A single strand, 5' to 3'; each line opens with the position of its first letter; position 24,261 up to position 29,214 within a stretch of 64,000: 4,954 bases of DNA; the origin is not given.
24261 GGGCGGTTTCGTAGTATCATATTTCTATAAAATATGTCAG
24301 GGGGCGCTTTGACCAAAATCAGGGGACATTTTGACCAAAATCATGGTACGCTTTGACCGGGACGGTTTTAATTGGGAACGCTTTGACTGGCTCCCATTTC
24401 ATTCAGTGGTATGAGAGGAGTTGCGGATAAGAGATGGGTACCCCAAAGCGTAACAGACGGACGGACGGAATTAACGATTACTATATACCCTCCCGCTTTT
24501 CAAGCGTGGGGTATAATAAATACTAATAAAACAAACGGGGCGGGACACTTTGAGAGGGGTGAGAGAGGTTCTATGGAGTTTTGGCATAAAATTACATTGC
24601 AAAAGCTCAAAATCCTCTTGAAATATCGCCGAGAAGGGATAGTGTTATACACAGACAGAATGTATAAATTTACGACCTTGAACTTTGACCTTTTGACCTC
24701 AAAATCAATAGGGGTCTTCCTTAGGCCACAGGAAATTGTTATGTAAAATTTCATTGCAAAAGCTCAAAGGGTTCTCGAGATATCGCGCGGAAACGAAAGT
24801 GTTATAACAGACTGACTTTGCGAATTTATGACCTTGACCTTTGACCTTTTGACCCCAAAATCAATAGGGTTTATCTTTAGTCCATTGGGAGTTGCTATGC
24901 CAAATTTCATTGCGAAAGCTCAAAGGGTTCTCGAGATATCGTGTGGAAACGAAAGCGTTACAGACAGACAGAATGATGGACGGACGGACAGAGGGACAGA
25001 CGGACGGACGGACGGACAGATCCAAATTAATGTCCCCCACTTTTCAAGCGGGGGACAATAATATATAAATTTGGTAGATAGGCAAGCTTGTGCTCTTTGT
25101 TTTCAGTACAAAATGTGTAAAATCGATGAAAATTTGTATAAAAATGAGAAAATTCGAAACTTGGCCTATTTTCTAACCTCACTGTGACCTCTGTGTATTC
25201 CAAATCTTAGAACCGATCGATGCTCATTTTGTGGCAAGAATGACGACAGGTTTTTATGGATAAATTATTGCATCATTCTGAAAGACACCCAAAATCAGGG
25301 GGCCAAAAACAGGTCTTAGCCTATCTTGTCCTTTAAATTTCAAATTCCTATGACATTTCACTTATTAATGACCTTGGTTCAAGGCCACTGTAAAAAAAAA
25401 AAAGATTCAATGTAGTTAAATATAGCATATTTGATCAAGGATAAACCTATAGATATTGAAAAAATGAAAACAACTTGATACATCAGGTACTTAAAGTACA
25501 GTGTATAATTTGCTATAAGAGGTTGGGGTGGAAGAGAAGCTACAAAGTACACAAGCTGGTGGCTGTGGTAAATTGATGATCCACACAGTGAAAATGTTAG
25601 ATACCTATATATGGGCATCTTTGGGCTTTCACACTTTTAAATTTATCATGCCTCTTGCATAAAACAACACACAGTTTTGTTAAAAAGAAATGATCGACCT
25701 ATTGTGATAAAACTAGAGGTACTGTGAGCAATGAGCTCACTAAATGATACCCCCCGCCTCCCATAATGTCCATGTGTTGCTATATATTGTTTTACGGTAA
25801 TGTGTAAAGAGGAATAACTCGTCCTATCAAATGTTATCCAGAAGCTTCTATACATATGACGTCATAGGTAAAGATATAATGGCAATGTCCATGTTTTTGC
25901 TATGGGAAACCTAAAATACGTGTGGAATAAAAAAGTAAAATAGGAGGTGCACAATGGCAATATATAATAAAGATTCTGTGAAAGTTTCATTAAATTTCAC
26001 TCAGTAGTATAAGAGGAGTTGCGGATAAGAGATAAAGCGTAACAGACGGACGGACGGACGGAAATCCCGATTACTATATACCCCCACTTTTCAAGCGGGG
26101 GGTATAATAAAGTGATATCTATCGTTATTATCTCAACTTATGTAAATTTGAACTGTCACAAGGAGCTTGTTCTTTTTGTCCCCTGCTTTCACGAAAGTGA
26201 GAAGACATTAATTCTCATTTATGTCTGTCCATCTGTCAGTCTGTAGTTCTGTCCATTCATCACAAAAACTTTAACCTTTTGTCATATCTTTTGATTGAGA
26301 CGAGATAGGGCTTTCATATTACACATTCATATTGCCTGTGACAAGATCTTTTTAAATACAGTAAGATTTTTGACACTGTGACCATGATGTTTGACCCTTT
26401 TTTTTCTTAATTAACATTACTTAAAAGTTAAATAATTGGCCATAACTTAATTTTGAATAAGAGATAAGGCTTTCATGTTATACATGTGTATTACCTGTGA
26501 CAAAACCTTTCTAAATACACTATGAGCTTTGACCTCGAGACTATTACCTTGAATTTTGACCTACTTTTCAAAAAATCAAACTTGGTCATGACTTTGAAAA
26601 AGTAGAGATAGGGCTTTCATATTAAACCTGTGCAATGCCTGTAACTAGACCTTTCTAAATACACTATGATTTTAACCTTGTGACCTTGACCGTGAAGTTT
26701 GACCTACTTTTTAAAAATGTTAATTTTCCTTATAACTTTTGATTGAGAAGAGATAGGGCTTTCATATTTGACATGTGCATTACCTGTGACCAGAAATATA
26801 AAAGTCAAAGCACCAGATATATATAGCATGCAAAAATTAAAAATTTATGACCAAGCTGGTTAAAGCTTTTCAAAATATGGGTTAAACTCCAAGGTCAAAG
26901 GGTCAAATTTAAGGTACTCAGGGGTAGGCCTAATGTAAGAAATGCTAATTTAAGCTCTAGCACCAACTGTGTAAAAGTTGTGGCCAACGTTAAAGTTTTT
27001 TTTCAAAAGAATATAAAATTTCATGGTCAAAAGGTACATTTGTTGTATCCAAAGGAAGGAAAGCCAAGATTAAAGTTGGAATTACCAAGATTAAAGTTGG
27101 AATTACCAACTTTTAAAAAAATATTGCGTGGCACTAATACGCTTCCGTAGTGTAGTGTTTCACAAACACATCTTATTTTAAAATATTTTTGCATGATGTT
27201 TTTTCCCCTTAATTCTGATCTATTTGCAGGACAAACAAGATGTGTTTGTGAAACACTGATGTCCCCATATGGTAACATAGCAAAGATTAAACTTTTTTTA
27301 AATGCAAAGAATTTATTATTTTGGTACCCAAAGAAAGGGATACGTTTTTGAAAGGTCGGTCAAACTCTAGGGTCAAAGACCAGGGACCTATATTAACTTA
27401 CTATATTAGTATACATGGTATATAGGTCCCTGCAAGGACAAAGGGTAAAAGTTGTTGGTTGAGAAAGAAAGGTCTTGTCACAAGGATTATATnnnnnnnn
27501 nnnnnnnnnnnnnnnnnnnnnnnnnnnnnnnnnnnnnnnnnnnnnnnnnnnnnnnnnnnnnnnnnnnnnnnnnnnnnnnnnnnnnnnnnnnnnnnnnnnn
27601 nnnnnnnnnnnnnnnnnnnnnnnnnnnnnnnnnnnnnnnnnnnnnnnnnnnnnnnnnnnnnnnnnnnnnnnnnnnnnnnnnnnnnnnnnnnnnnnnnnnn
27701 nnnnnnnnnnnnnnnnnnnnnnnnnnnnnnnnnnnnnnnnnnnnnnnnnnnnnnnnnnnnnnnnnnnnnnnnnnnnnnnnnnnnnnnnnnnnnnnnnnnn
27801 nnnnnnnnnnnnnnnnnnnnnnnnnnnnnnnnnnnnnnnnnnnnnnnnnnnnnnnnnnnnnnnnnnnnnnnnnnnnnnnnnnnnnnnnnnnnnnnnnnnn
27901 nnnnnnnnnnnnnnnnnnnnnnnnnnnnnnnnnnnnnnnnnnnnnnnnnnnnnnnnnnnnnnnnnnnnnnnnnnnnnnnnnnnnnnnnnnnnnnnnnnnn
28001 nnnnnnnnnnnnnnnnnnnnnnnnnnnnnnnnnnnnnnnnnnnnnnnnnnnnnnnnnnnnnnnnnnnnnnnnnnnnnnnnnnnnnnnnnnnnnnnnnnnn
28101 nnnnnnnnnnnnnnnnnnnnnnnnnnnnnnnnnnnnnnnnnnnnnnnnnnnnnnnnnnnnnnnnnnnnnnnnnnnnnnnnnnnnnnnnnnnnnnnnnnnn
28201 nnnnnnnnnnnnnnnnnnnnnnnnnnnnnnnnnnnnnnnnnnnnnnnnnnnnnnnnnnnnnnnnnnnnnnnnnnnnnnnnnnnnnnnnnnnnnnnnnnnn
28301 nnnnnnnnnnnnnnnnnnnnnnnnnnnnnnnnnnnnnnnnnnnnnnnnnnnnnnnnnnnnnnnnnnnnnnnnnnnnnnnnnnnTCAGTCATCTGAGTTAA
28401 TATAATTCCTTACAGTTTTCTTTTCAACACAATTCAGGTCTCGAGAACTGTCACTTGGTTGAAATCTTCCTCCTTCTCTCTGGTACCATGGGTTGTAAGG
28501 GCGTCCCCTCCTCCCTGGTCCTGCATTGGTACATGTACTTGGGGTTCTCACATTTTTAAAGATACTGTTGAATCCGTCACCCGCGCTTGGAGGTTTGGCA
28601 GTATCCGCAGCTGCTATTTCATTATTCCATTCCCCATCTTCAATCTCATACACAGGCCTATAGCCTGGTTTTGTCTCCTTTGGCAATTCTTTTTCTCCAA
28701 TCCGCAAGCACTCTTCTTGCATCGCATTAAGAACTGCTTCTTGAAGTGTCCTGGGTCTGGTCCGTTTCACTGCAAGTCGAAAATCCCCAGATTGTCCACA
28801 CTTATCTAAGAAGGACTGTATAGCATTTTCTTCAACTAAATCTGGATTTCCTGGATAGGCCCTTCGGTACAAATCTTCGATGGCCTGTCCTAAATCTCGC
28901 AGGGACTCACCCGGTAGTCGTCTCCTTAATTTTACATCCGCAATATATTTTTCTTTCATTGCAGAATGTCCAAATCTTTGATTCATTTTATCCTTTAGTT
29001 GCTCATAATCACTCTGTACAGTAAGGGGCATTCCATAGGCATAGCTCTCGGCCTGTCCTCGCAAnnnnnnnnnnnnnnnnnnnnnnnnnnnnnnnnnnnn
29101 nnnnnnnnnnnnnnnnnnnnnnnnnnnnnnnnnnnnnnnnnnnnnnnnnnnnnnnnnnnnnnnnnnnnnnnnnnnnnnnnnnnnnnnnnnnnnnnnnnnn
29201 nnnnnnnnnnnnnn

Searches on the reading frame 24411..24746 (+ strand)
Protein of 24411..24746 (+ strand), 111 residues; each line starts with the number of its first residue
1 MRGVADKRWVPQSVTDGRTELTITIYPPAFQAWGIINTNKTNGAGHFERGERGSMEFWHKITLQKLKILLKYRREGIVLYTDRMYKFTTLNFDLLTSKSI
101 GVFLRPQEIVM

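Call 21: search_protein_families(library=pfam, proteins=[window:24411-24746:+], max_evalue=0.1)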
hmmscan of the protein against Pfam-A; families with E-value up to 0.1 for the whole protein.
window:24411-24746:+ (111 aa): 0 families

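Call 30: find_encoding_contigs(protein=window:24411-24746:+, flank=10000, max_places=10)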
Protein window:24411-24746:+ (111 aa): no gene with exactly this product is on record in the collection.

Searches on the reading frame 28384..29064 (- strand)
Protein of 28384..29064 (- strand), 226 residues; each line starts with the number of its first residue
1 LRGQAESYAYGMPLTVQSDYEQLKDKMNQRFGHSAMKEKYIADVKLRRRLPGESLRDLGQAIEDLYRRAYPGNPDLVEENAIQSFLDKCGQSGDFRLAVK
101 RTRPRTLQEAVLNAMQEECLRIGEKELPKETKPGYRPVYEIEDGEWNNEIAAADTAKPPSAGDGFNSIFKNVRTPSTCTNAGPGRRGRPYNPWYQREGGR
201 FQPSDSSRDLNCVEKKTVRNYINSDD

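Call 21: search_protein_families(library=pfam, proteins=[window:28384-29064:-], max_evalue=0.1)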
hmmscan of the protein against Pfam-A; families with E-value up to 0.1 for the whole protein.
window:28384-29064:- (226 aa): 0 families

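Call 23: find_homologous_proteins(query=window:28384-29064:-, max_evalue=0.00001)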
Query window:28384-29064:- (226 aa): 77 proteins with E <= 0.00001 among 506 candidates.
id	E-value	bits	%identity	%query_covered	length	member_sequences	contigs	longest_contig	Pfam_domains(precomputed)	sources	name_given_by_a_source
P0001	1.0e-85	305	73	86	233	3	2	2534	-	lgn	-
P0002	6.3e-84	299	83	72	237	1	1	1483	-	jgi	jgi:hypothetical protein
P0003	1.8e-72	262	85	61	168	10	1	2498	-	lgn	-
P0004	1.5e-71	259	84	61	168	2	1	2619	-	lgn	-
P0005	1.1e-69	253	60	89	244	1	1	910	-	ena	-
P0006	9.6e-66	240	58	88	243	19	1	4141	-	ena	-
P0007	6.3e-65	237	56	87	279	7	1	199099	-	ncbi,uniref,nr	ncbi:unnamed protein product [Mytilus coruscus]|uniref:Retrotransposon gag domain-containing protein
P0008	4.0e-64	235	61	88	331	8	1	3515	-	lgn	-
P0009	6.0e-64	234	59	76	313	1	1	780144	-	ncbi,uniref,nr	ncbi:unnamed protein product [Mytilus coruscus]|uniref:Retrotransposon gag domain-containing protein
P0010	2.9e-63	232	64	74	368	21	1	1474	-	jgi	jgi:hypothetical protein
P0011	3.2e-63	232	72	63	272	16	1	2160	-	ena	-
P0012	1.8e-62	229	58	88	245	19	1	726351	-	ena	-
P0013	1.1e-61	227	66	70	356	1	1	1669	-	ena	-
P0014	3.9e-61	225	56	89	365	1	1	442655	-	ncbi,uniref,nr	ncbi:Hypothetical predicted protein [Mytilus galloprovincialis]|uniref:Retrotransposon gag domain-co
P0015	1.9e-60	223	57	85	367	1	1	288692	-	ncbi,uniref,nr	ncbi:Hypothetical predicted protein [Mytilus galloprovincialis]|uniref:Retrotransposon gag domain-co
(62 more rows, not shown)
